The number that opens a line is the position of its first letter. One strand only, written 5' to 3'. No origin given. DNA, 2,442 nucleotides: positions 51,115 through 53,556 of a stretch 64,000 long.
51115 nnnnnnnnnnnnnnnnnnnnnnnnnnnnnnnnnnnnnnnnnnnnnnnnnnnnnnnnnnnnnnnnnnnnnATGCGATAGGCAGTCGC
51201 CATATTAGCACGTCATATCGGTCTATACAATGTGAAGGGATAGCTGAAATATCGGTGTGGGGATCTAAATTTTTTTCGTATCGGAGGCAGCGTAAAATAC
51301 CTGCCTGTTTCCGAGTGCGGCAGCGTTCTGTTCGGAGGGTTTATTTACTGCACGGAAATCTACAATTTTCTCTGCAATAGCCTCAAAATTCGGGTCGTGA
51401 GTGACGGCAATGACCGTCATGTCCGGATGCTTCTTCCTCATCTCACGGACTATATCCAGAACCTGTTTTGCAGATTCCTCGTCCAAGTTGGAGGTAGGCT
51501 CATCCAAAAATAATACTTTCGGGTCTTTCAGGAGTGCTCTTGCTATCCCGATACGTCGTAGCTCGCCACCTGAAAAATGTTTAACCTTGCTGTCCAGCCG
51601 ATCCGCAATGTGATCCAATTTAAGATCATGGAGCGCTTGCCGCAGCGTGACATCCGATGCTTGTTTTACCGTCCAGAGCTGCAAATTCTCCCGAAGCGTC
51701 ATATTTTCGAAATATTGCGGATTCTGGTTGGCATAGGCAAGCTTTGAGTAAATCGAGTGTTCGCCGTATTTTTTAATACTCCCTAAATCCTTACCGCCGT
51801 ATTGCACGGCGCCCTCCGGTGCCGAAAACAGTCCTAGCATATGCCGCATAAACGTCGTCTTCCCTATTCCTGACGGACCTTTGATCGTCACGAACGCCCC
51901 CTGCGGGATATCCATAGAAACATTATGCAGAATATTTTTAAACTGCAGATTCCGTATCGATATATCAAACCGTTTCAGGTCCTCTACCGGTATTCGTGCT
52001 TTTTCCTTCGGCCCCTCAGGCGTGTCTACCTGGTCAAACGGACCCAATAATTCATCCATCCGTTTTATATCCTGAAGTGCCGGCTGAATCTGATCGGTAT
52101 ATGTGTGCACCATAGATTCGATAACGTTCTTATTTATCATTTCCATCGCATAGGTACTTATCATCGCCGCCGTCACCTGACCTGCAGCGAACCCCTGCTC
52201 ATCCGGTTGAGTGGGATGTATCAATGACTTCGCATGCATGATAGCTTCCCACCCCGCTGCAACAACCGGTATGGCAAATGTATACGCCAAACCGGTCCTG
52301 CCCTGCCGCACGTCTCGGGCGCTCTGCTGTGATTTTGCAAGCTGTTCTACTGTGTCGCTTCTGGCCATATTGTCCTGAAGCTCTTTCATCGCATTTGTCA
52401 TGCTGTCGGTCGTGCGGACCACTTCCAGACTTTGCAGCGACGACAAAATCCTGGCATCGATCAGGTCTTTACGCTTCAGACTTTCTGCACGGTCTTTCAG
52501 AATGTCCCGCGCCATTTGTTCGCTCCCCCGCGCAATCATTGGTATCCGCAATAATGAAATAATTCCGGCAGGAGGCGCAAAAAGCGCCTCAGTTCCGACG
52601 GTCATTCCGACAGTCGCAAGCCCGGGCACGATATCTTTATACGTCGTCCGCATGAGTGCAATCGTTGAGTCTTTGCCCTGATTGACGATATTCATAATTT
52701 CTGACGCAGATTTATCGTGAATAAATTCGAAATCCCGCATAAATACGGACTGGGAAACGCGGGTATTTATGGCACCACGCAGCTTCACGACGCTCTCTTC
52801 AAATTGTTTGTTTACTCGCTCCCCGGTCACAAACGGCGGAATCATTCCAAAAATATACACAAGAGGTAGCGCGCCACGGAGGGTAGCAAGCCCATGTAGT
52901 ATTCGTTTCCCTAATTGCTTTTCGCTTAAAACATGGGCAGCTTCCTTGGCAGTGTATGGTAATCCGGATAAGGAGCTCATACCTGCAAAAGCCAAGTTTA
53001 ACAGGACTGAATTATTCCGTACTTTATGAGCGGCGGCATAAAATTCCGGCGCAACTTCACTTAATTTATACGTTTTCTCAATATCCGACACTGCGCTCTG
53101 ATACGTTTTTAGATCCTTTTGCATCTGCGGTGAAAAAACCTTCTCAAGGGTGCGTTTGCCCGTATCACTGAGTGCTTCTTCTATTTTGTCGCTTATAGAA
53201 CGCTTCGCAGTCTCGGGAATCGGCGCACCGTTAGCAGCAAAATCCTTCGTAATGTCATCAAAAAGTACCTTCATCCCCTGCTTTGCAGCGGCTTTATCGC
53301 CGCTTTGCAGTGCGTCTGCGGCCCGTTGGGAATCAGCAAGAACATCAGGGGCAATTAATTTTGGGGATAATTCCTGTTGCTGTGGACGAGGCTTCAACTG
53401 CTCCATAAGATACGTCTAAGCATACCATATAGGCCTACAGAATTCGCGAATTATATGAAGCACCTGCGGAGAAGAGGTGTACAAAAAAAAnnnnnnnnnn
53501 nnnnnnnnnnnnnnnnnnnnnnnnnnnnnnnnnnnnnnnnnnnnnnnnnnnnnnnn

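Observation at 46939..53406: Three tandem paralogous fused ABC half-transporters with an FSGGE signature and a conserved [IV][FL]MRDFEF[ILM]HDK motif in an atypical weakly hydrophobic TMD.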

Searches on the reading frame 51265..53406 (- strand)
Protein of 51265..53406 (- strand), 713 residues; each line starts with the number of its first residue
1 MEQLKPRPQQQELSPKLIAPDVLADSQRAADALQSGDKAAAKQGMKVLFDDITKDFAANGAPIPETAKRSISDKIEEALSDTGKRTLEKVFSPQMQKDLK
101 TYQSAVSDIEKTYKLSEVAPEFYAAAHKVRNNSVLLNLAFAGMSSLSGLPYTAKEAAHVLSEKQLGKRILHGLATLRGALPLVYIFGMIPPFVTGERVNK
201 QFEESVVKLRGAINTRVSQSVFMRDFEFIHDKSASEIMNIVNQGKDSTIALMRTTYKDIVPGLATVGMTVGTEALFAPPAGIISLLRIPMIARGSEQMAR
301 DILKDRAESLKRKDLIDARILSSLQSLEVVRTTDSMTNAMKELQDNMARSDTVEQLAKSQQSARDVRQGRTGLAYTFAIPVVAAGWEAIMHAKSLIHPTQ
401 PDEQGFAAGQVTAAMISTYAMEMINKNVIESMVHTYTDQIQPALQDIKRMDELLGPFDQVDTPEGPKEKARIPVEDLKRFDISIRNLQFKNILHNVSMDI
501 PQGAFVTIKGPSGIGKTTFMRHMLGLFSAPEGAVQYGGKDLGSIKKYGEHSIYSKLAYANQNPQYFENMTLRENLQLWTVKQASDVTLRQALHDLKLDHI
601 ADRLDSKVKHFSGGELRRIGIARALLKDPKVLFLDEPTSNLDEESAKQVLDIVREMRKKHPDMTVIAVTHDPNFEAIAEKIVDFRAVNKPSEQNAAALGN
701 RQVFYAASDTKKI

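Call 3: search_protein_families(library=pfam, proteins=[window:51265-53406:-], max_evalue=0.1)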
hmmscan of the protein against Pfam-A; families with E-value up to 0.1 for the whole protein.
window:51265-53406:- (713 aa): 12 families
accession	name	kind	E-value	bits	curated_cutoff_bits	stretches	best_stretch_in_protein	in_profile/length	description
PF00005.33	ABC_tran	-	2.1e-31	109.8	25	1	493-639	1-137/137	ABC transporter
PF13304.12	AAA_21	-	2.2e-07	31.7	27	1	610-674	237-302/304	AAA domain, putative AbiEii toxin, Type IV TA system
PF02463.25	SMC_N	-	0.00051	20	40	1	484-686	5-213/220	RecF/RecN/SMC N terminal domain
PF13401.12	AAA_22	-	0.0025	18.6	27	0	504-553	6-33/130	AAA domain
PF13191.12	AAA_16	-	0.0042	18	32.6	1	493-557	16-83/167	AAA ATPase domain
PF00004.35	AAA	-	0.013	16.4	21.2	0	627-672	56-111/131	ATPase family associated with various cellular activities (AAA)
PF20720.3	nSTAND3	-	0.014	15.6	27.2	1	504-525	18-39/155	Novel STAND NTPase 3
PF13558.12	SbcC_Walker_B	-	0.036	14.8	27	0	627-654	62-89/90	SbcC/RAD50-like, Walker B motif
PF07728.20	AAA_5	-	0.068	13.6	22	0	507-528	3-24/139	AAA domain (dynein-related subfamily)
PF00931.28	NB-ARC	-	0.073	12.7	23.5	0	498-523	15-38/248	NB-ARC domain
PF05729.18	NACHT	-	0.078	13.2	26.7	0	506-524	3-21/167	NACHT domain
PF02367.23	TsaE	-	0.079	13.4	26.6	0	493-526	11-44/128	Threonylcarbamoyl adenosine biosynthesis protein TsaE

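Call 4: search_protein_families(library=ncbifam, proteins=[window:51265-53406:-], max_evalue=0.01)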
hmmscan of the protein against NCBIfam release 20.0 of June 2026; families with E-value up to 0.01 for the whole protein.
window:51265-53406:- (713 aa): 193 families (the best 25 are shown)
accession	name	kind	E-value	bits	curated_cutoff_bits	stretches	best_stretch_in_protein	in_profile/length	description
TIGR02857.1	CydD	equivalog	1.6e-40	139.6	435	1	476-683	321-528/529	thiol reductant ABC exporter subunit CydD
TIGR02868.1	CydC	equivalog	2.3e-40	138.7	329.05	1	259-672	134-530/530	thiol reductant ABC exporter subunit CydC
TIGR03608.1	L_ocin_972_ABC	subfamily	2.1e-37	128.6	254.85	1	487-683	8-205/206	putative bacteriocin export ABC transporter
TIGR02982.1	heterocyst_DevA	subfamily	2.3e-34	118.9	295.8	1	490-684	18-214/220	ABC exporter ATP-binding subunit, DevA family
TIGR02673.1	FtsE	equivalog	2.7e-33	115.5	264.85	1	490-674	15-199/214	cell division ATP-binding protein FtsE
TIGR03375.1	type_I_sec_LssB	subfamily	4.2e-33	114.6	693.1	1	281-682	290-672/696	type I secretion system permease/ATPase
NF007601.2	PRK10247.1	equivalog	1.8e-32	112.5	292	1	487-682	11-202/204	iron efflux ABC transporter ATP-binding subunit FetA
TIGR02315.1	ABC_phnC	equivalog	4e-31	108.3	266.1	1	490-684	15-219/243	phosphonate ABC transporter ATP-binding protein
NF008364.0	PRK11160.1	equivalog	7.2e-31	107.4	630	1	440-671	304-534/575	heme ABC transporter ATP-binding protein/permease CydC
NF040933.2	ABC_arch_GlcV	equivalog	3.1e-30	105.2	450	1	491-681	20-212/357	glucose ABC transporter ATP-binding protein GlcV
TIGR02211.1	LolD_lipo_ex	equivalog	4.8e-30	104.7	307.75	1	490-682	18-212/221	lipoprotein-releasing ABC transporter ATP-binding protein LolD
TIGR03864.1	PQQ_ABC_ATP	hypoth_equivalog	5.7e-29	101.2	302.25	1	490-670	14-191/236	ABC transporter, ATP-binding subunit, PQQ-dependent alcohol dehydrogenase system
TIGR04521.1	ECF_ATPase_2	equivalog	9.6e-29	100.3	330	1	490-672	18-205/279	energy-coupling factor transporter ATPase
TIGR01188.1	drrA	subfamily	1.6e-28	99.9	312.45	1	493-672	9-184/302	daunorubicin resistance ABC transporter, ATP-binding protein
NF043075.1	MMSYN1_0197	equivalog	2.9e-28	98.8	550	1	488-676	13-196/341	spermidine/putrescine ABC transporter ATP-binding protein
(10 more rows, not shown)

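Call 9: find_homologous_proteins(query=window:51265-53406:-, max_evalue=0.00001)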
Query window:51265-53406:- (713 aa): 87 proteins with E <= 0.00001 among 8000 candidates.
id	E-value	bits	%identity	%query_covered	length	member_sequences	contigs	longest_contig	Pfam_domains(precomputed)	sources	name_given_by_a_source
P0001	1.9e-276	937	63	97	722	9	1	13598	PF00005.34,PF13304.13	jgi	-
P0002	6.5e-276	935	62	98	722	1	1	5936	PF00005.34,PF13304.13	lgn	-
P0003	9.9e-276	935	60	99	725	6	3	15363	PF00005.34,PF13304.13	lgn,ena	-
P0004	2.1e-275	933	60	99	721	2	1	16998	PF00005.34,PF13304.13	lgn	-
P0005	3.3e-275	933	62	97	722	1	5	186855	PF00005.34,PF13304.13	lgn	-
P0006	4.2e-275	932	61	99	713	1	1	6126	PF00005.34,PF13304.13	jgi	jgi:ABC-type transport system involved in cytochrome bd biosynthesis fused ATPase/permease subunit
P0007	4.8e-274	929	61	96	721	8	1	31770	PF00005.34,PF13304.13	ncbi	-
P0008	5.9e-268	909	61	95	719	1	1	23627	PF00005.34,PF13304.13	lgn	-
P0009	4.2e-265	899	59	95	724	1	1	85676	PF00005.34,PF13304.13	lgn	-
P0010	3.3e-228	778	52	97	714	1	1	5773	PF00005.34,PF13304.13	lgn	-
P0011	5.9e-224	763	51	97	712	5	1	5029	PF00005.34,PF13304.13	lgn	-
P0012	3.1e-206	705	72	62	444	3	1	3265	PF00005.34,PF13304.13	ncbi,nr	ncbi:MAG TPA: ATP-binding cassette domain-containing protein, partial [Patescibacteria group bacteri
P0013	5.0e-182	625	46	99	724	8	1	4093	PF00005.34,PF13304.13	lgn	-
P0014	3.3e-180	619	45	97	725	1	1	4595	PF00005.34,PF13304.13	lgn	-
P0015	6.1e-176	605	43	97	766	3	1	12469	PF00005.34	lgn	-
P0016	5.9e-175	602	44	100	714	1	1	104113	PF00005.34,PF13304.13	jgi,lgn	-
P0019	2.6e-167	576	51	74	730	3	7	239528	PF00005.34,PF13304.13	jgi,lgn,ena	jgi:ABC-type multidrug transport system fused ATPase/permease subunit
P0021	1.1e-166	574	43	95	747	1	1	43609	PF00005.34,PF13304.13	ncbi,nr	ncbi:ATP-binding cassette domain-containing protein [Candidatus Gottesmanbacteria bacterium]|nr:ATP-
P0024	8.7e-165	568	53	72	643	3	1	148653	PF00005.34,PF13304.13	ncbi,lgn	-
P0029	9.0e-88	314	35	67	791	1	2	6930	PF00005.34,PF13304.13,PF00664.29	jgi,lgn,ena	-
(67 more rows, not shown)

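Call 11: find_encoding_contigs(protein=P0005, flank=10000, max_places=2)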
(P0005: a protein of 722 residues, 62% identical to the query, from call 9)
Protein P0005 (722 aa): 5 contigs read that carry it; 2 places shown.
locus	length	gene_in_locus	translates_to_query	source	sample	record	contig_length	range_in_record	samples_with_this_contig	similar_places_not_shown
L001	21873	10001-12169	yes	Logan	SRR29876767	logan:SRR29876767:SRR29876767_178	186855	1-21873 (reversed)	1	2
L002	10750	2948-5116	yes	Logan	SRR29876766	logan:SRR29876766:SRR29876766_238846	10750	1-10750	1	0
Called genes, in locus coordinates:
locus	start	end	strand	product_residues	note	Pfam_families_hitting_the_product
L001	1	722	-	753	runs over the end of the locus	PF00403:HMA, PF12710:HAD (faint), PF00122:E1-E2_ATPase, PF00702:Hydrolase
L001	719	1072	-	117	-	PF13473:Cupredoxin_1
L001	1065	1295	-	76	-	PF02583:Trns_repr_metal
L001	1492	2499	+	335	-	PF13386:DsbD_2, PF13473:Cupredoxin_1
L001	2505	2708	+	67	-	PF00403:HMA (weak)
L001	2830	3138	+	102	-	PF00085:Thioredoxin, PF08534:Redoxin (faint), PF13899:Thioredoxin_7 (weak), PF13098:Thioredoxin_2 (faint), PF13905:Thioredoxin_8 (faint)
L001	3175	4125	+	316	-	PF00890:FAD_binding_2 (faint), PF01134:GIDA (faint), PF03486:HI0933_like (faint), PF07992:Pyr_redox_2, PF01266:DAO (weak), PF13738:Pyr_redox_3, PF00070:Pyr_redox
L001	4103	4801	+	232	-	PF00175:NAD_binding_1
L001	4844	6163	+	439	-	PF02812:ELFV_dehydrog_N, PF00208:ELFV_dehydrog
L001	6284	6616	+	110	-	-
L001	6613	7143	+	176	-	-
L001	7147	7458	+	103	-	-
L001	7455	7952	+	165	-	-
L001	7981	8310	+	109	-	-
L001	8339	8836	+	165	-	-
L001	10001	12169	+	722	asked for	PF00005:ABC_tran, PF13304:AAA_21 (weak)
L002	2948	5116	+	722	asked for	PF00005:ABC_tran, PF13304:AAA_21 (weak)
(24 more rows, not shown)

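Call 21: find_encoding_contigs(protein=P0019, flank=10000, max_places=1)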
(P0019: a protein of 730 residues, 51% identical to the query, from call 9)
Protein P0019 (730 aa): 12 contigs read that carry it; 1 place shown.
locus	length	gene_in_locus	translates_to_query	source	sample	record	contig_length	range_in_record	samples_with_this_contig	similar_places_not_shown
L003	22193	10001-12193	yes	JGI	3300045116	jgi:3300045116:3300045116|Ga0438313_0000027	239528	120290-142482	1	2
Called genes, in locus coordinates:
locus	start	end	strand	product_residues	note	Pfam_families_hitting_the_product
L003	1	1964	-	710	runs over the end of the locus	PF00403:HMA, PF00122:E1-E2_ATPase, PF00702:Hydrolase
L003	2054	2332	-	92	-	PF02583:Trns_repr_metal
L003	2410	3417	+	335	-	PF13386:DsbD_2, PF13473:Cupredoxin_1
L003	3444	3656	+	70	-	PF00403:HMA (weak)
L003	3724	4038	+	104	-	PF00085:Thioredoxin, PF08534:Redoxin (faint), PF13098:Thioredoxin_2 (weak), PF13905:Thioredoxin_8 (faint)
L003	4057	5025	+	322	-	PF00890:FAD_binding_2 (weak), PF01134:GIDA (faint), PF01266:DAO (faint), PF01946:Thi4 (faint), PF03486:HI0933_like (faint), PF07992:Pyr_redox_2, PF13738:Pyr_redox_3, PF00070:Pyr_redox, +1 more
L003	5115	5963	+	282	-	PF00175:NAD_binding_1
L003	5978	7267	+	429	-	PF02812:ELFV_dehydrog_N, PF00208:ELFV_dehydrog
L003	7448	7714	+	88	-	-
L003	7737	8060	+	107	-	-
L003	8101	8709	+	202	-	-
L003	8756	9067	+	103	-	-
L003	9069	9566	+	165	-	-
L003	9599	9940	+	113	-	-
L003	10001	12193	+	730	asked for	PF00005:ABC_tran, PF13304:AAA_21 (faint)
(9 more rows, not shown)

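Call 22: find_encoding_contigs(protein=P0016, flank=10000, max_places=1)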
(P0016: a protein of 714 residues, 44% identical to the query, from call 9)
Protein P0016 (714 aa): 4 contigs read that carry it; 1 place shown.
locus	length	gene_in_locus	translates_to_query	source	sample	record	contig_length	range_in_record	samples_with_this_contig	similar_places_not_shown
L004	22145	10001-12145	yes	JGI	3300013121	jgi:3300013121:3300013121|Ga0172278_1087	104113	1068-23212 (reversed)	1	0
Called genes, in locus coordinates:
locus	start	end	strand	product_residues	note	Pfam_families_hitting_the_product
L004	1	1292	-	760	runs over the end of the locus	PF00403:HMA, PF00122:E1-E2_ATPase, PF00702:Hydrolase, PF08282:Hydrolase_3 (faint)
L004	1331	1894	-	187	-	PF13628:DUF4142 (faint), PF03713:DUF305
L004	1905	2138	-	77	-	PF02583:Trns_repr_metal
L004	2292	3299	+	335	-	PF13386:DsbD_2, PF13473:Cupredoxin_1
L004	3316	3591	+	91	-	PF00403:HMA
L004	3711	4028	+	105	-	PF00085:Thioredoxin, PF08534:Redoxin (weak), PF13098:Thioredoxin_2 (weak), PF13728:TraF (weak), PF13905:Thioredoxin_8 (faint), PF13192:Thioredoxin_3 (faint)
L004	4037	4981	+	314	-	PF00890:FAD_binding_2 (faint), PF01266:DAO (faint), PF03486:HI0933_like (faint), PF07992:Pyr_redox_2, PF13738:Pyr_redox_3, PF00070:Pyr_redox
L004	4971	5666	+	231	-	PF00175:NAD_binding_1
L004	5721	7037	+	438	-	PF02812:ELFV_dehydrog_N, PF00208:ELFV_dehydrog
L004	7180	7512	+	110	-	-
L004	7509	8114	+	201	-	-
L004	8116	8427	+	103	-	-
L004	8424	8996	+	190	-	-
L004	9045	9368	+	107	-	-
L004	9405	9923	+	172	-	-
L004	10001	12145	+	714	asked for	PF00005:ABC_tran, PF13304:AAA_21 (weak)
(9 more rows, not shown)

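Call 25: find_encoding_contigs(protein=P0021, flank=10000, max_places=1)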
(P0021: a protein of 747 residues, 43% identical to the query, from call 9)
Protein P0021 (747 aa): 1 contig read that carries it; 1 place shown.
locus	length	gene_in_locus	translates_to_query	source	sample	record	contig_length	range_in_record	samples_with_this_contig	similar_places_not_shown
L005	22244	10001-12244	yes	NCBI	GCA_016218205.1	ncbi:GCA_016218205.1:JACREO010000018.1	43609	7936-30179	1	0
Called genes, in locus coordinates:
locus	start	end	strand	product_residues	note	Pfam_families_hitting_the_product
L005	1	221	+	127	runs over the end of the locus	PF05168:HEPN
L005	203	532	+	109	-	PF01909:NTP_transf_2, PF18765:Polbeta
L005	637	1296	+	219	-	-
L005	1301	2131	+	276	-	-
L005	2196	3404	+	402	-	PF13173:AAA_14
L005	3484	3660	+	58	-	-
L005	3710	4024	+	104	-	-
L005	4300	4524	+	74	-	PF10049:DUF2283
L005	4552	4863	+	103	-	-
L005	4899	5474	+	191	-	-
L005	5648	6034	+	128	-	PF05168:HEPN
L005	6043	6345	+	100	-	PF01909:NTP_transf_2, PF18765:Polbeta (weak)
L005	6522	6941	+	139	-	PF18765:Polbeta, PF01909:NTP_transf_2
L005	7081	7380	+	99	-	PF01934:HepT-like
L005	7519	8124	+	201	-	-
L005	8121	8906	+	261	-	PF08843:AbiEii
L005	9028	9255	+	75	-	-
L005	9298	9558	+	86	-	-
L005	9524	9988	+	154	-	PF01850:PIN, PF13470:PIN_3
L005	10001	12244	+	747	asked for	PF00005:ABC_tran, PF13304:AAA_21 (faint)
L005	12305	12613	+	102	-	PF01909:NTP_transf_2, PF18765:Polbeta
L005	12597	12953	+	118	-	PF01934:HepT-like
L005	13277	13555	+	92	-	-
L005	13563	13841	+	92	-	-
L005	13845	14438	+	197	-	PF00565:SNase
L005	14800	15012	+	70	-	-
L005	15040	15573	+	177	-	-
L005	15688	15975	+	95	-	-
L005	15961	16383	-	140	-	PF01934:HepT-like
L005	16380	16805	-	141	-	PF01909:NTP_transf_2, PF18765:Polbeta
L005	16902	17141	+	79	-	-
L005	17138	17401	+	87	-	PF05016:ParE_toxin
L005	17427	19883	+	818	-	PF00005:ABC_tran, PF13304:AAA_21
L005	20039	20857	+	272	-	-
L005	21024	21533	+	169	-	-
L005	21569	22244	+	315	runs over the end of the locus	-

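Call 26: find_encoding_contigs(protein=P0029, flank=10000, max_places=2)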
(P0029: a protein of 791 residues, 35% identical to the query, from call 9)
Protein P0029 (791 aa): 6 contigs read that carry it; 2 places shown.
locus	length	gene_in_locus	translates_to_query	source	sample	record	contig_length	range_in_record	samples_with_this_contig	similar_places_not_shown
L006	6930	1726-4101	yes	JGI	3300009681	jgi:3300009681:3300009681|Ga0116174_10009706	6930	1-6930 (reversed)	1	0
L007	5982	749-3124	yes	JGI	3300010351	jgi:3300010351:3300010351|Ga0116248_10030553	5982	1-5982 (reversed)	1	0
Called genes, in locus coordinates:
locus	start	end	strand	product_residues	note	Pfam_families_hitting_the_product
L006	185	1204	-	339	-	-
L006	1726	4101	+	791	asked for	PF00664:ABC_membrane (weak), PF00005:ABC_tran, PF13304:AAA_21 (faint)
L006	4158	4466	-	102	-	-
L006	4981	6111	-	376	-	PF10706:Aminoglyc_resit (weak)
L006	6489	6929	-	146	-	?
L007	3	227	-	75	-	?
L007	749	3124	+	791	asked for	PF00664:ABC_membrane (weak), PF00005:ABC_tran, PF13304:AAA_21 (faint)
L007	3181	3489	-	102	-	-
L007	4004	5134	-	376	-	PF10706:Aminoglyc_resit (weak)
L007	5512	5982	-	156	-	?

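Call 27: find_encoding_contigs(protein=P0024, flank=10000, max_places=1)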
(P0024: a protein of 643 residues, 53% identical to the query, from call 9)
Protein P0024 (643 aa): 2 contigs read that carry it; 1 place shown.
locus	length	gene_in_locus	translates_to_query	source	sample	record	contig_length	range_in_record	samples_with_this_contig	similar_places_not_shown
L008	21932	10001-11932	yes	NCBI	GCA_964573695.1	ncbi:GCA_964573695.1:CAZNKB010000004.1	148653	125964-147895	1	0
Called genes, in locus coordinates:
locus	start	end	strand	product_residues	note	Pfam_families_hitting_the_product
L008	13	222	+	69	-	PF00403:HMA (faint)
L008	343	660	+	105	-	PF00085:Thioredoxin, PF08534:Redoxin (faint), PF13098:Thioredoxin_2 (faint), PF13905:Thioredoxin_8 (faint)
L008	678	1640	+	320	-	PF00890:FAD_binding_2 (weak), PF01266:DAO (faint), PF03486:HI0933_like (faint), PF07992:Pyr_redox_2, PF12831:FAD_oxidored (weak), PF13738:Pyr_redox_3, PF00070:Pyr_redox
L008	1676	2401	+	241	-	PF00175:NAD_binding_1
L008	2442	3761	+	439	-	PF02812:ELFV_dehydrog_N, PF00208:ELFV_dehydrog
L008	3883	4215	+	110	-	-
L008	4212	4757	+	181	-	-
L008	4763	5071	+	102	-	-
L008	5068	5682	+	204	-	-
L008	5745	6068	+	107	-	-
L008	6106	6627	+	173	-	-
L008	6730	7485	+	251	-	-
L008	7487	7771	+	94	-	-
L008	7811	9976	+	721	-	PF00005:ABC_tran, PF13304:AAA_21 (faint)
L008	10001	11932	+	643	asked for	PF00005:ABC_tran, PF13304:AAA_21 (faint)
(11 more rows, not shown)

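Call 72: search_protein_families(library=padloc, proteins=[window:51265-53406:-], max_evalue=0.001)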
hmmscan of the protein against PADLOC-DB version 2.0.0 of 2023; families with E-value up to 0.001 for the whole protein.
window:51265-53406:- (713 aa): 7 families
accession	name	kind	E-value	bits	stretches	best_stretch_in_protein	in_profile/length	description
PDLC04135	mad3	-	2.6e-29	100.9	2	603-693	256-347/374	mads_3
PDLC04140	mad8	-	2.2e-13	48.4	1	491-681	15-241/314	mads_8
PDLC03859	LmuB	-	2.1e-07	28.5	1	629-676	540-590/611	-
PDLC02980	AriA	-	2.5e-07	29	1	610-673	237-301/304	-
PDLC02914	ATPase-Toprim_I-B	-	1.3e-05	22.6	0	609-673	183-246/443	-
PDLC04213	HEC-02A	-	3e-05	21.7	0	624-674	227-275/337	-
PDLC02335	AbiLi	-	0.00047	17.3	0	477-673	159-239/326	AbiLi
